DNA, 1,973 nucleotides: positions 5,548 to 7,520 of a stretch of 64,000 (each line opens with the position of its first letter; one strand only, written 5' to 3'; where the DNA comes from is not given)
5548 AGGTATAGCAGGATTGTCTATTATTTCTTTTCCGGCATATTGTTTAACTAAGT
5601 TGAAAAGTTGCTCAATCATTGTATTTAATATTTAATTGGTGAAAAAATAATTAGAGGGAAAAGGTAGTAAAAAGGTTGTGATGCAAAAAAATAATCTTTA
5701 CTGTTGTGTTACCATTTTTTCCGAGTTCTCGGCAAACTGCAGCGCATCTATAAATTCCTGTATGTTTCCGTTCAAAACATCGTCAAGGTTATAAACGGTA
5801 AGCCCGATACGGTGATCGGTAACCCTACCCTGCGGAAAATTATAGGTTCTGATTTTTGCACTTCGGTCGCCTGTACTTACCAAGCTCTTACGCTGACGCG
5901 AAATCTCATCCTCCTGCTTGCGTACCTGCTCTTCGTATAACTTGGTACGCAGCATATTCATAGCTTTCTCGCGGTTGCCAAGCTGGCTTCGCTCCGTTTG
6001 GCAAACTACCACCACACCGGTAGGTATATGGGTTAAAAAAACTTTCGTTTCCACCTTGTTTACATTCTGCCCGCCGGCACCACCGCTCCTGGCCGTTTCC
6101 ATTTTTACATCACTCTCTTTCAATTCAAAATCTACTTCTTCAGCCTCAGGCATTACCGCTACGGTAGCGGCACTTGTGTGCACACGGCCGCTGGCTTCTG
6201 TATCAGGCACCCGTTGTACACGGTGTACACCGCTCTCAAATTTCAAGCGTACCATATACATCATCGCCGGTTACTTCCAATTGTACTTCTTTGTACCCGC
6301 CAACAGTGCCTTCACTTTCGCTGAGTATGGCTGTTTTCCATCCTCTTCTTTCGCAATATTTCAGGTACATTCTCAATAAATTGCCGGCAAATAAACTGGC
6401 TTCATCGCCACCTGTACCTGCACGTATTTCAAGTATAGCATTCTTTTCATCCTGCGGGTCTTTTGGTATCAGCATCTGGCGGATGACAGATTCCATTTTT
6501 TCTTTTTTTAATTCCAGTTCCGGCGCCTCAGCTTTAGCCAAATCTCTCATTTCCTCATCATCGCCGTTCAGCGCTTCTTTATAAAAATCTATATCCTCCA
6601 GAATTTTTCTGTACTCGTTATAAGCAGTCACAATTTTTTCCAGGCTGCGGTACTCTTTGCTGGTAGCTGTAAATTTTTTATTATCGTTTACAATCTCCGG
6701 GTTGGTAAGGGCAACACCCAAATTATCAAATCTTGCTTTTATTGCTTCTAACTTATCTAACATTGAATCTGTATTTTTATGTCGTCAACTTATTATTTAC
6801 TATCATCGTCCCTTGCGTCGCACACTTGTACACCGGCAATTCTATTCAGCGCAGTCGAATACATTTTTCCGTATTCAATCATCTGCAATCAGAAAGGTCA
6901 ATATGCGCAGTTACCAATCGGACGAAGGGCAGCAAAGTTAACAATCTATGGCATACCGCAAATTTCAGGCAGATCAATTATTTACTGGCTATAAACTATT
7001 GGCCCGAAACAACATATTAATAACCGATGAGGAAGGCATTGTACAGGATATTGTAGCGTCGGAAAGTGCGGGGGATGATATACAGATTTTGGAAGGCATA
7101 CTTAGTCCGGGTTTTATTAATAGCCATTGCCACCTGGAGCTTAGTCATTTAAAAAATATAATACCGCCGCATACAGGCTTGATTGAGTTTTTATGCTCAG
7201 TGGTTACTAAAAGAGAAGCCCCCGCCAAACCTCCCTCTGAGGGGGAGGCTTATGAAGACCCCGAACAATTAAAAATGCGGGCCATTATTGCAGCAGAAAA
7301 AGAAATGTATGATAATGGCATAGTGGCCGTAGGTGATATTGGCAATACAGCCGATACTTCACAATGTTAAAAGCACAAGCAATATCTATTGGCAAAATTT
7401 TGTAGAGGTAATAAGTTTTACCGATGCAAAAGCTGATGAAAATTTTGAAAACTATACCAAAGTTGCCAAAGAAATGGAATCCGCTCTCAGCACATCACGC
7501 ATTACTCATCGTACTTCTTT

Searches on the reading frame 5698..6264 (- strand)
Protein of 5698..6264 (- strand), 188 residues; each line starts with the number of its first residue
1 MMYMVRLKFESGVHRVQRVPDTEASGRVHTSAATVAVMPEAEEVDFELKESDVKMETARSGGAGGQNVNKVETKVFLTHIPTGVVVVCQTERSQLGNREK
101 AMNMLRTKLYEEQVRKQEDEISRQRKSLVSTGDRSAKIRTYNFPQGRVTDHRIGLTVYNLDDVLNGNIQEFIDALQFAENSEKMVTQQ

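Call 88: search_protein_families(library=pfam, proteins=[window:5698-6264:-], max_evalue=0.001)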
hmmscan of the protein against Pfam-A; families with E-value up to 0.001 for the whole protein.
window:5698-6264:- (188 aa): 2 families
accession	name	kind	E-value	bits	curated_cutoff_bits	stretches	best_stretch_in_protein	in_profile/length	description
PF00472.26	RF-1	-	1e-40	138.7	35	1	43-152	2-116/116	RF-1 domain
PF03462.23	PCRF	-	9.6e-14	52.1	24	1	6-35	165-194/194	PCRF domain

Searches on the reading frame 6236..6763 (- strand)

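Call 88: search_protein_families(library=pfam, proteins=[window:6236-6763:-], max_evalue=0.001)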
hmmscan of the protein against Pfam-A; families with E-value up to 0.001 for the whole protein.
window:6236-6763:- (175 aa): 1 family
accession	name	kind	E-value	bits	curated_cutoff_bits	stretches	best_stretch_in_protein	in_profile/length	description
PF03462.23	PCRF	-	1.1e-53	182.4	24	1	8-174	1-167/194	PCRF domain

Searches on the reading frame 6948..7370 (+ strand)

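Call 88: search_protein_families(library=pfam, proteins=[window:6948-7370:+], max_evalue=0.001)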
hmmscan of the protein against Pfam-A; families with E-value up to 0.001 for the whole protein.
window:6948-7370:+ (140 aa): 1 family
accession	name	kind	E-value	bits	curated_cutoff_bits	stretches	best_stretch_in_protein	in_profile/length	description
PF01979.26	Amidohydro_1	-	2.8e-05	24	25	1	51-136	1-61/345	Amidohydrolase family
